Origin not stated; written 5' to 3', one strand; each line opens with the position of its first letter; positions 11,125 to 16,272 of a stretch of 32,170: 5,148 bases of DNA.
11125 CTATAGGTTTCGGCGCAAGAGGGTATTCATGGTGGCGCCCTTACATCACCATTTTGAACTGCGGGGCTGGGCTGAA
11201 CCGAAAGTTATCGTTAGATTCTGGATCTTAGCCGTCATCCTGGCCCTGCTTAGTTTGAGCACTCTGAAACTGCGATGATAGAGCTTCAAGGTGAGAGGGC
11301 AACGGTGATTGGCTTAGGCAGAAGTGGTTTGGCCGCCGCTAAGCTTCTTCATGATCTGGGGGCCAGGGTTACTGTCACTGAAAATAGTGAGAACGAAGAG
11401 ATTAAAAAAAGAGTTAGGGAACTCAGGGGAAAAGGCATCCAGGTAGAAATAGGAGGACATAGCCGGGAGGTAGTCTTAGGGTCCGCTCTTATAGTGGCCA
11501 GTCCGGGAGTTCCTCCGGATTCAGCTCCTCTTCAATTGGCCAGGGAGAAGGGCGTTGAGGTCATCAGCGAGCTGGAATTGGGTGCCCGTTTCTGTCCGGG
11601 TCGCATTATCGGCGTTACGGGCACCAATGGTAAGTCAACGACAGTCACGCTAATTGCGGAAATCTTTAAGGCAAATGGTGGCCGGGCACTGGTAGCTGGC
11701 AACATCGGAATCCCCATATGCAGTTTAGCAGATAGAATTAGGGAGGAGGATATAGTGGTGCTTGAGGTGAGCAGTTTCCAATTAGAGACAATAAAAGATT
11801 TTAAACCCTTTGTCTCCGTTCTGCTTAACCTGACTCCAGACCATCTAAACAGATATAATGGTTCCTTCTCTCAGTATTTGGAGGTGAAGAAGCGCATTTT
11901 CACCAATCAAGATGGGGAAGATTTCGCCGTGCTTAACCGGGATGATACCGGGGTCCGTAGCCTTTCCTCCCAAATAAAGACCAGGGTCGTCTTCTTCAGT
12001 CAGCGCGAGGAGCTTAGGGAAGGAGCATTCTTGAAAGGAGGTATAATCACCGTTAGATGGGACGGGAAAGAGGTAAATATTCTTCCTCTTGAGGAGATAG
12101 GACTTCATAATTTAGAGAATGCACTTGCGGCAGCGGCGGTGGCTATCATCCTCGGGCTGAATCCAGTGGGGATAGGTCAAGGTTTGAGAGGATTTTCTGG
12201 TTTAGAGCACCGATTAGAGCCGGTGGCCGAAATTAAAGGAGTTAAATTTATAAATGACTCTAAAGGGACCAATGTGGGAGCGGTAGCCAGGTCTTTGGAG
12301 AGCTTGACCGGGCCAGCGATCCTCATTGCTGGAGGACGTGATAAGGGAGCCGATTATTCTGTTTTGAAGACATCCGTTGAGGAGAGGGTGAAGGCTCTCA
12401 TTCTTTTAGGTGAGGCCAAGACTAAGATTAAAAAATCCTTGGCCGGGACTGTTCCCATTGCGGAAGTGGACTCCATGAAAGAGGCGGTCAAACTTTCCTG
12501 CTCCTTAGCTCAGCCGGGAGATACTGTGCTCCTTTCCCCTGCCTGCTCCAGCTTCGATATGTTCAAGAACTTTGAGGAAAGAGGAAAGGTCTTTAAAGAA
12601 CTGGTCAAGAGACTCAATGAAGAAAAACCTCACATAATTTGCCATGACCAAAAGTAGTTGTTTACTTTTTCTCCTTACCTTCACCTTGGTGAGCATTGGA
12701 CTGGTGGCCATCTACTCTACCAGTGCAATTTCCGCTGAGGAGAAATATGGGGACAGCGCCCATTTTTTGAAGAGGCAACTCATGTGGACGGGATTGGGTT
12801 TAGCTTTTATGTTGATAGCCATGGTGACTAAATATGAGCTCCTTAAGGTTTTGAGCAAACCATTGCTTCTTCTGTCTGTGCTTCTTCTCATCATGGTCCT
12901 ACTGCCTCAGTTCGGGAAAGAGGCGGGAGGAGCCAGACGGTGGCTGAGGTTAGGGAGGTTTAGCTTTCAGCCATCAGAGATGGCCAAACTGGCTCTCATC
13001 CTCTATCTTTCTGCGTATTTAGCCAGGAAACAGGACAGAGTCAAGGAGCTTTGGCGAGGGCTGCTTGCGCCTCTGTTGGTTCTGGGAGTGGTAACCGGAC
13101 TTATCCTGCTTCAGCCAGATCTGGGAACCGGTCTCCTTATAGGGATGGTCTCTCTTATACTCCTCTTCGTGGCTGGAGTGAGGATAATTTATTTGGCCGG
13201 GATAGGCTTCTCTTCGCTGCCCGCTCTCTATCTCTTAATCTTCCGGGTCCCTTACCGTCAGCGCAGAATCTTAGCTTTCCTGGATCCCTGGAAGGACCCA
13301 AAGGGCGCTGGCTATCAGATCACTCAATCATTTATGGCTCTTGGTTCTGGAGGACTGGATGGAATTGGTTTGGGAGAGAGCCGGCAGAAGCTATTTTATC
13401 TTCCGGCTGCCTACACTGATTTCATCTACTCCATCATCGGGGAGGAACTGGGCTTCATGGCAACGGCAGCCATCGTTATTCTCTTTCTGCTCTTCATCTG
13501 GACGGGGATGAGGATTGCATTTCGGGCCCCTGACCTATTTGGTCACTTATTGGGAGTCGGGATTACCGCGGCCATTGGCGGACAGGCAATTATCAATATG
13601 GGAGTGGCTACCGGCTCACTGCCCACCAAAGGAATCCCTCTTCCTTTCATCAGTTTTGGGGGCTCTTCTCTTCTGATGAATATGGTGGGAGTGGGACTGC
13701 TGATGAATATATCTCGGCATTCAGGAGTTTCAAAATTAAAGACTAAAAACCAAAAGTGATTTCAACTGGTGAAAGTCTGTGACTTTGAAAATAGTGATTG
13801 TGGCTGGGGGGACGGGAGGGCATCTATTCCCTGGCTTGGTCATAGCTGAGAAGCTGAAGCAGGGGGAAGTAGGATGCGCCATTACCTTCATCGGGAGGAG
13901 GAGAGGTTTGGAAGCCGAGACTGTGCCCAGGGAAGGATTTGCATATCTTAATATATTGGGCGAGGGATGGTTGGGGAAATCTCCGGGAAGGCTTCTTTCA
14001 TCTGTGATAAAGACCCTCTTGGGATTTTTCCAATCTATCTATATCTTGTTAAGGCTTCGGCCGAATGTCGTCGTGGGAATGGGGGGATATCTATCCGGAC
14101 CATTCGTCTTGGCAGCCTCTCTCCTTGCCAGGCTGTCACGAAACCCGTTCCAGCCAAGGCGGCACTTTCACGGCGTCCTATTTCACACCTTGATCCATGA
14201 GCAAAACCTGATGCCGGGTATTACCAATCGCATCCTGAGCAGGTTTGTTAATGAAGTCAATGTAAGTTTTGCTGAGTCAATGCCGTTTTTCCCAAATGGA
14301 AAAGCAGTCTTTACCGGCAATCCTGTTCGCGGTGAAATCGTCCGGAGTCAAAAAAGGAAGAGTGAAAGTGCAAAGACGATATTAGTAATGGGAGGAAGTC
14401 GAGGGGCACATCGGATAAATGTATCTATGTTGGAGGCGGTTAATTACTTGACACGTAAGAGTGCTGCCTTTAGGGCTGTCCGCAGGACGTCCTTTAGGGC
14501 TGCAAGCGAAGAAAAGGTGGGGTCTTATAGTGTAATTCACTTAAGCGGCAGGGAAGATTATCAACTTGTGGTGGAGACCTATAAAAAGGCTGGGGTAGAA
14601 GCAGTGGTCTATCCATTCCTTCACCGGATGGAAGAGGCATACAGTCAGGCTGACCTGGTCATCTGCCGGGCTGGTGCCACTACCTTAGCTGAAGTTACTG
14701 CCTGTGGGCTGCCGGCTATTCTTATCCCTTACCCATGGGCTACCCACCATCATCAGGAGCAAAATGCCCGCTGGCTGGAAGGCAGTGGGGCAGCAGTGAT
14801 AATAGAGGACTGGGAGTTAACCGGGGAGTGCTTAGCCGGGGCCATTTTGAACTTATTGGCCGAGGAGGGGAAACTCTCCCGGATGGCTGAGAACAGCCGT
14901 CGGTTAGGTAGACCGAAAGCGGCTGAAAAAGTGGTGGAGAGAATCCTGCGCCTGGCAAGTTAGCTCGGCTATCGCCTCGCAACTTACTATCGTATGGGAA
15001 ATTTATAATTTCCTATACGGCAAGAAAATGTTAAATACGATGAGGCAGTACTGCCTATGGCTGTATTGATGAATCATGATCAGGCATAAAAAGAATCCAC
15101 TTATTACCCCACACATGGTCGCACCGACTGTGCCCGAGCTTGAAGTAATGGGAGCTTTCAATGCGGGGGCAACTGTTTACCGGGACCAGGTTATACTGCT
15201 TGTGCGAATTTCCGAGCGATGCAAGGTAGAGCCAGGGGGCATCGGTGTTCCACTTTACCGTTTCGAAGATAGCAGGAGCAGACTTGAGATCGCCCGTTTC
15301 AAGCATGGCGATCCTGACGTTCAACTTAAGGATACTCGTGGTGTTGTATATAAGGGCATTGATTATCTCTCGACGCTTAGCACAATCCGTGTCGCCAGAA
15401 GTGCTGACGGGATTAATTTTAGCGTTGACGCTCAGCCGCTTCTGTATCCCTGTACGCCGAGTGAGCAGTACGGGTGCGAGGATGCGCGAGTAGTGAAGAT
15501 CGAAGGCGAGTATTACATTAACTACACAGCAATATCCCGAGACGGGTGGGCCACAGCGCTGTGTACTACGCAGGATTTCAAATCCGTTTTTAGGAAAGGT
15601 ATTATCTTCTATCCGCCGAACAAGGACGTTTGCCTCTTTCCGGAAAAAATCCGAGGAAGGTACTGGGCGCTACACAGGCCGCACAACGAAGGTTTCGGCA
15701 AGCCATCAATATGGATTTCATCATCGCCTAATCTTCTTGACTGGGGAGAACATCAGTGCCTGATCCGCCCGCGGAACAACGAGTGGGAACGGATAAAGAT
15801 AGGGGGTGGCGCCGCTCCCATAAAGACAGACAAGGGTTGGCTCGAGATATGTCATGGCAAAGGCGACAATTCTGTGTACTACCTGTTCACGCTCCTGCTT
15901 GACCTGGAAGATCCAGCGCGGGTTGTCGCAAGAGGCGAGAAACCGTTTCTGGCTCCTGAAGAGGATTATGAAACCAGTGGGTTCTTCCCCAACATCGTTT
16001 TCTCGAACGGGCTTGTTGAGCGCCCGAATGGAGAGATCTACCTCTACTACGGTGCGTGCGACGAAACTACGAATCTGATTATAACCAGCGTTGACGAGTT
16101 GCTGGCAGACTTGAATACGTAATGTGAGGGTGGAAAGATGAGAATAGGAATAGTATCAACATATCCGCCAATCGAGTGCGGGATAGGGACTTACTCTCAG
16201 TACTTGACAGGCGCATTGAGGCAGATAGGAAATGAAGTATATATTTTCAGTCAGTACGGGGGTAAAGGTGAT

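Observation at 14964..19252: Four-gene glycan cassette (GH130 - GT4 - GH130 - GH130) inserted between murG and murC in the dcw operon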

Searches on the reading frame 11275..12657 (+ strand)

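Call 3: search_protein_families(library=pfam, proteins=[window:11275-12657:+])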
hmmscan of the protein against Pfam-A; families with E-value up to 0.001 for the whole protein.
window:11275-12657:+ (460 aa): 6 families
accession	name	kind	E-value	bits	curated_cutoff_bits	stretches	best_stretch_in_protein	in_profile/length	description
PF08245.18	Mur_ligase_M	-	2e-32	113.2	24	1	114-290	1-200/200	Mur ligase middle domain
PF02875.26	Mur_ligase_C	-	6.3e-16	59.8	28.4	1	312-424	1-127/127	Mur ligase, glutamate ligase domain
PF21799.2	MurD-like_N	-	3.7e-14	53.2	27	1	8-97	2-87/88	Mur ligase MurD-like, N-terminal domain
PF02254.24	TrkA_N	-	9.6e-05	23.1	23.8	0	10-71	2-58/116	TrkA-N domain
PF01262.27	AlaDh_PNT_C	-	0.00037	20.4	23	1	8-86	30-109/214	Alanine dehydrogenase/PNT, C-terminal domain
PF02826.25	2-Hacid_dh_C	-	0.0005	19.9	25.1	0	3-44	33-74/178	D-isomer specific 2-hydroxyacid dehydrogenase, NAD binding domain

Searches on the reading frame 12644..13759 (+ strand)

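Call 3: search_protein_families(library=pfam, proteins=[window:12644-13759:+])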
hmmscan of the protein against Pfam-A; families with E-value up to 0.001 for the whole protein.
window:12644-13759:+ (371 aa): 1 family
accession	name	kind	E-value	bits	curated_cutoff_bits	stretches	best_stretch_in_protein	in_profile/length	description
PF01098.24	FTSW_RODA_SPOVE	-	5.5e-114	381.3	26.4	1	7-360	3-354/356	Cell cycle protein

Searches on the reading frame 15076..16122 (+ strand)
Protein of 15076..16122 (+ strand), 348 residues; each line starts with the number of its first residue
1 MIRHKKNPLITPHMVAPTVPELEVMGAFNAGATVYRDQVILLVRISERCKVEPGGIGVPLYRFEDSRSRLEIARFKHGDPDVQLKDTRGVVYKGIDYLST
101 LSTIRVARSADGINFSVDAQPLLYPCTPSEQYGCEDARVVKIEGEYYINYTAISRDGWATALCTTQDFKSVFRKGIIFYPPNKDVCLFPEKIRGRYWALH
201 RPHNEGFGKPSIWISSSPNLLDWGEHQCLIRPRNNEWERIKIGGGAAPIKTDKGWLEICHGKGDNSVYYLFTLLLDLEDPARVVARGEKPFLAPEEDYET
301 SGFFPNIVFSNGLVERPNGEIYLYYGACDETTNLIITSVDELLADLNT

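Call 3: search_protein_families(library=pfam, proteins=[window:15076-16122:+])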
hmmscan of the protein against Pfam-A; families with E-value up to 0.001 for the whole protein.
window:15076-16122:+ (348 aa): 1 family
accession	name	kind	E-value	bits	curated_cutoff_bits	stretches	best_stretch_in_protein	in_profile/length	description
PF04041.19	Glyco_hydro_130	-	2.3e-49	168.5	26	1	101-343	65-315/320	beta-1,4-mannooligosaccharide phosphorylase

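Call 16: search_solved_structures(query=window:15076-16122:+, max_evalue=0.00001)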
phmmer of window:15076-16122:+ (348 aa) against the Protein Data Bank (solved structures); distinct sequences matched with E-value up to 0.00001: 18.
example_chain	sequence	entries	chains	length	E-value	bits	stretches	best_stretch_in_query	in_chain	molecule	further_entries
5b0p_A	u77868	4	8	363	4.5e-84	285.4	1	2-343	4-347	Lin0857 protein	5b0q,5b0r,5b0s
9eqq_A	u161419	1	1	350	4.6e-75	255.8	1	4-347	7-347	Uhgb_MS mannoside synthase from an unknown human gut bacterium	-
9erg_A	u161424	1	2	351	4.6e-75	255.8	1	4-347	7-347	Uhgb_MS mannoside synthase from an unknown human gut bacterium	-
9erh_A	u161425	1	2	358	5e-75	255.7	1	4-347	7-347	Uhgb_MS mannoside synthase from an unknown human gut bacterium in complex with 1,2-beta-ma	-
9fj8_A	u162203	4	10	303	3.4e-55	190.4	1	99-338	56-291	1,2-beta-oligomannan phosphorylase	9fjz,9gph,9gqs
7fip_A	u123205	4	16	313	4.4e-52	180.2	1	100-334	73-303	Beta-1,2-mannobiose phosphorylase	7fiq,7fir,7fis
1vkd_A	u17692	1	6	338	4.8e-47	163.6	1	94-343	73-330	conserved hypothetical protein TM1225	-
4udk_E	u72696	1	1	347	4.6e-35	124.2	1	99-343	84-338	UHGB_MP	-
4udg_A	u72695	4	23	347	4.6e-35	124.2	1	99-343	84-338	UHGB_MP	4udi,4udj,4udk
5ayd_A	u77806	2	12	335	1.4e-31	112.8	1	108-343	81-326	Beta-1,4-mannooligosaccharide phosphorylase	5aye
5ay9_A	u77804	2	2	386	2.2e-20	75.9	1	178-343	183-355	4-O-beta-D-mannosyl-D-glucose phosphorylase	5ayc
4onz_A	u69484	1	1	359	9.3e-20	73.8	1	101-333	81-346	putative glycoside hydrolase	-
3r67_A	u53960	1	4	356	1.4e-18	69.9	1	100-332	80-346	putative Glycosidase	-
3was_A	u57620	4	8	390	4.1e-17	65.2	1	162-345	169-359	4-O-beta-D-mannosyl-D-glucose phosphorylase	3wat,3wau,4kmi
3taw_A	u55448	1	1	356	3e-16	62.3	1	101-333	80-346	Hypothetical glycoside hydrolase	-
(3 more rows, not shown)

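Call 43: search_protein_families(library=ncbifam, proteins=[window:15076-16122:+], max_evalue=0.001)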
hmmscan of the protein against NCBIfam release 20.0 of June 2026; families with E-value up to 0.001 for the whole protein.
window:15076-16122:+ (348 aa): 3 families
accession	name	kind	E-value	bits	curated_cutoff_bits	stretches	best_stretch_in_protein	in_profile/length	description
NF050092.1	BtaManbiosPhlase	equivalog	4.2e-114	381.1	550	1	2-346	4-350/351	BtaManbiosPhlase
NF052550.1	BManbPhaseBMBP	equivalog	3e-62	210.6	450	1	97-332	53-284/296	beta-1,2-mannobiose phosphorylase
NF058598.1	BetMansidBT3780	equivalog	5e-25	88.4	550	2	190-336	205-361/366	beta-1,2-mannosidase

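Call 45: search_solved_structures(query=window:15076-16122:+, max_evalue=1e-60, show_alignments=2)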
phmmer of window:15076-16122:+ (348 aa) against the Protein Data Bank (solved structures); distinct sequences matched with E-value up to 1e-60: 4.
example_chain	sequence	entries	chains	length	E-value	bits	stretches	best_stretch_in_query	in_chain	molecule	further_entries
5b0p_A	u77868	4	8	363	4.5e-84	285.4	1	2-343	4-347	Lin0857 protein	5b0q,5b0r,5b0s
9eqq_A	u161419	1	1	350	4.6e-75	255.8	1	4-347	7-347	Uhgb_MS mannoside synthase from an unknown human gut bacterium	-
9erg_A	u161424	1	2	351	4.6e-75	255.8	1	4-347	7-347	Uhgb_MS mannoside synthase from an unknown human gut bacterium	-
9erh_A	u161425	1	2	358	5e-75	255.7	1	4-347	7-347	Uhgb_MS mannoside synthase from an unknown human gut bacterium in complex with 1,2-beta-ma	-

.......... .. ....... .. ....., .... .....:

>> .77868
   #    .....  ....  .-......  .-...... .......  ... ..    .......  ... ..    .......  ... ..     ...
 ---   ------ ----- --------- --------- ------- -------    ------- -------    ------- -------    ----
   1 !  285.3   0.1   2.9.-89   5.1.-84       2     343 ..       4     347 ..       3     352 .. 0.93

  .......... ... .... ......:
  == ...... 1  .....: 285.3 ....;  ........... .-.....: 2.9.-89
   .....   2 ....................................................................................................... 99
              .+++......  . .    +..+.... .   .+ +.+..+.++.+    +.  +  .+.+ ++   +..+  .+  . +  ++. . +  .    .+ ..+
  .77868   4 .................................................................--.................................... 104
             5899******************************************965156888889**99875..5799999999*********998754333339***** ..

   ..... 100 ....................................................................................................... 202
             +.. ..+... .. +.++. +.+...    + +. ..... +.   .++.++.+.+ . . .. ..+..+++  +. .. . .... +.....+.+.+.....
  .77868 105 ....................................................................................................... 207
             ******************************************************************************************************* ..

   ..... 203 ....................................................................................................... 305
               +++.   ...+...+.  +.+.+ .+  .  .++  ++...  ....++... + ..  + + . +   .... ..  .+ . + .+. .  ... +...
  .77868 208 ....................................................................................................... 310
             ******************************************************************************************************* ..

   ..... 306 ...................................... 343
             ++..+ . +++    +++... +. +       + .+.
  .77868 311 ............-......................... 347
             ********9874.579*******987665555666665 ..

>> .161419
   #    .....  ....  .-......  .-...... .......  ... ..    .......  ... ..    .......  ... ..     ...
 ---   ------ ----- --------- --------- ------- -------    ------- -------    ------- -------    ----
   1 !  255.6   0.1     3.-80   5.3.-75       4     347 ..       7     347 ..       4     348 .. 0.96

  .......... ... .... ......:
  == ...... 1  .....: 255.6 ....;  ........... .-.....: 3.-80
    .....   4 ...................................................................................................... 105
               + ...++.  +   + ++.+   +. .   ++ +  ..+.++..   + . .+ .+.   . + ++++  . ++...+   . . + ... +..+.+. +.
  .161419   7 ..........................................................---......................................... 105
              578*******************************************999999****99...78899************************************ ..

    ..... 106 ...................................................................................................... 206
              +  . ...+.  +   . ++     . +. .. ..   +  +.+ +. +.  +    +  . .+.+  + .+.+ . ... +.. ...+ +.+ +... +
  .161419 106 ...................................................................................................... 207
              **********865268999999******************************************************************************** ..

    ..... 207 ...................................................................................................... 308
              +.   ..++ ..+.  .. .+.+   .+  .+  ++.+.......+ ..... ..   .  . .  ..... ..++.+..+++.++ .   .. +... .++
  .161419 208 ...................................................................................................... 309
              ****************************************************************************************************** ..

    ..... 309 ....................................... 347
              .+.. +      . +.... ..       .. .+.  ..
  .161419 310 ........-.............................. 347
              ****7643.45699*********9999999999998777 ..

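Call 54: find_related_loci(query=window:15076-16122:+, collection=metagenome_contigs, flank=10000)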
Query window:15076-16122:+ (348 aa) in metagenome_contigs; peptide patterns used: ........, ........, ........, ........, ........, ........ (x = any residue, [..] = any of these).
58 stretches matched a pattern; 3 encode a relative of the query (tblastn E <= 1e-3); 3 distinct loci.
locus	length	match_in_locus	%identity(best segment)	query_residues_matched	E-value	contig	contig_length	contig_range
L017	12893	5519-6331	38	87-343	6e-46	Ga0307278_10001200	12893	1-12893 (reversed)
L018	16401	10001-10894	33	3-343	9e-43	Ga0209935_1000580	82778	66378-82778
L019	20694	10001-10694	48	90-312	6e-16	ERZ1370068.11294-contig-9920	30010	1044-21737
